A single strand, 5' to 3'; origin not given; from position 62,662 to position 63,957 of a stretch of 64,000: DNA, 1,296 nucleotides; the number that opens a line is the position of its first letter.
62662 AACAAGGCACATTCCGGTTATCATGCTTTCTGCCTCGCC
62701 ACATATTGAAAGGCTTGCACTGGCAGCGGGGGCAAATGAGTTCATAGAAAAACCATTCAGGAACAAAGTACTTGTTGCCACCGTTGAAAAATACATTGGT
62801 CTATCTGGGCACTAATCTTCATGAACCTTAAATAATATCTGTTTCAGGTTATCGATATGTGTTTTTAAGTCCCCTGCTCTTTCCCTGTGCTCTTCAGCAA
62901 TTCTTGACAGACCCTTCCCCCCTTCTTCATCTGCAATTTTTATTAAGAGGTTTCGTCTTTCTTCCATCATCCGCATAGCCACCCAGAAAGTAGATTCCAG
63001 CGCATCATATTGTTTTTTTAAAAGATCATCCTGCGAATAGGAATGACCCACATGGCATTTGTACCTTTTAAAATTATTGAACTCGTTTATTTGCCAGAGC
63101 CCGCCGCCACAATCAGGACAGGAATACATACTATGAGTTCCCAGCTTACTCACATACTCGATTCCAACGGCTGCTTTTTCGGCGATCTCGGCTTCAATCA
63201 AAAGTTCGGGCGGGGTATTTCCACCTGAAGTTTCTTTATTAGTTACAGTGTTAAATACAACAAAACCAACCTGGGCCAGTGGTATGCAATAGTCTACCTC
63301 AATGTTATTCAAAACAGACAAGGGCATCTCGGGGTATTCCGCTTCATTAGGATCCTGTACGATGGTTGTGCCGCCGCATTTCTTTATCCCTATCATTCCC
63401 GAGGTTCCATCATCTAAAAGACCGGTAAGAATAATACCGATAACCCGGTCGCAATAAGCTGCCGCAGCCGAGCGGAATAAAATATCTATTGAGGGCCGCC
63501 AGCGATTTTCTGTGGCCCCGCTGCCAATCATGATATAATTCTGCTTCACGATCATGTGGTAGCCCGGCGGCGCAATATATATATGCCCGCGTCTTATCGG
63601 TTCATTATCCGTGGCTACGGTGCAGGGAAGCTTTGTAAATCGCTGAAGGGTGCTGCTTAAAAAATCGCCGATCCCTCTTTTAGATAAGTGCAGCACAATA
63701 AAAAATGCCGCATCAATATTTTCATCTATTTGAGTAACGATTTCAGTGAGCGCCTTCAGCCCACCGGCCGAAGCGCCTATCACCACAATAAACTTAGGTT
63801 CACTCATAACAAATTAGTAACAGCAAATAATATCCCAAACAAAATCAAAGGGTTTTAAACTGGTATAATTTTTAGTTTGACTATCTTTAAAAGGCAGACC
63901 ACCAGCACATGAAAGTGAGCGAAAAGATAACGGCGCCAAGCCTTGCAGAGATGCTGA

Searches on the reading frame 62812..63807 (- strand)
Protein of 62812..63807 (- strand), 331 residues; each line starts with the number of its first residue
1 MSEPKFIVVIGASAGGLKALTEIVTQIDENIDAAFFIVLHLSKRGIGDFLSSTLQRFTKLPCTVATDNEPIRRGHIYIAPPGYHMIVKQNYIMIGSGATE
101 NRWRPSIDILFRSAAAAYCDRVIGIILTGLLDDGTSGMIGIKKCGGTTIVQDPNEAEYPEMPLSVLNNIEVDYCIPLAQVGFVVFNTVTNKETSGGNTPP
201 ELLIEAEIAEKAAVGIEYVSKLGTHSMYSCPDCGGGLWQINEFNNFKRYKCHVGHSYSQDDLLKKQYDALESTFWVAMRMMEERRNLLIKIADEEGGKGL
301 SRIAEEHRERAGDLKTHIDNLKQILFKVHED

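Call 48: search_protein_families(library=pfam, proteins=[window:62812-63807:-], max_evalue=0.00001)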
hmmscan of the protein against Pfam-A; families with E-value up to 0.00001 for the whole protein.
window:62812-63807:- (331 aa): 1 family
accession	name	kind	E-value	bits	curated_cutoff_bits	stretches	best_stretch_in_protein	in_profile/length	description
PF01339.22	CheB_methylest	-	2.7e-51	174.2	24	1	8-180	1-170/174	CheB methylesterase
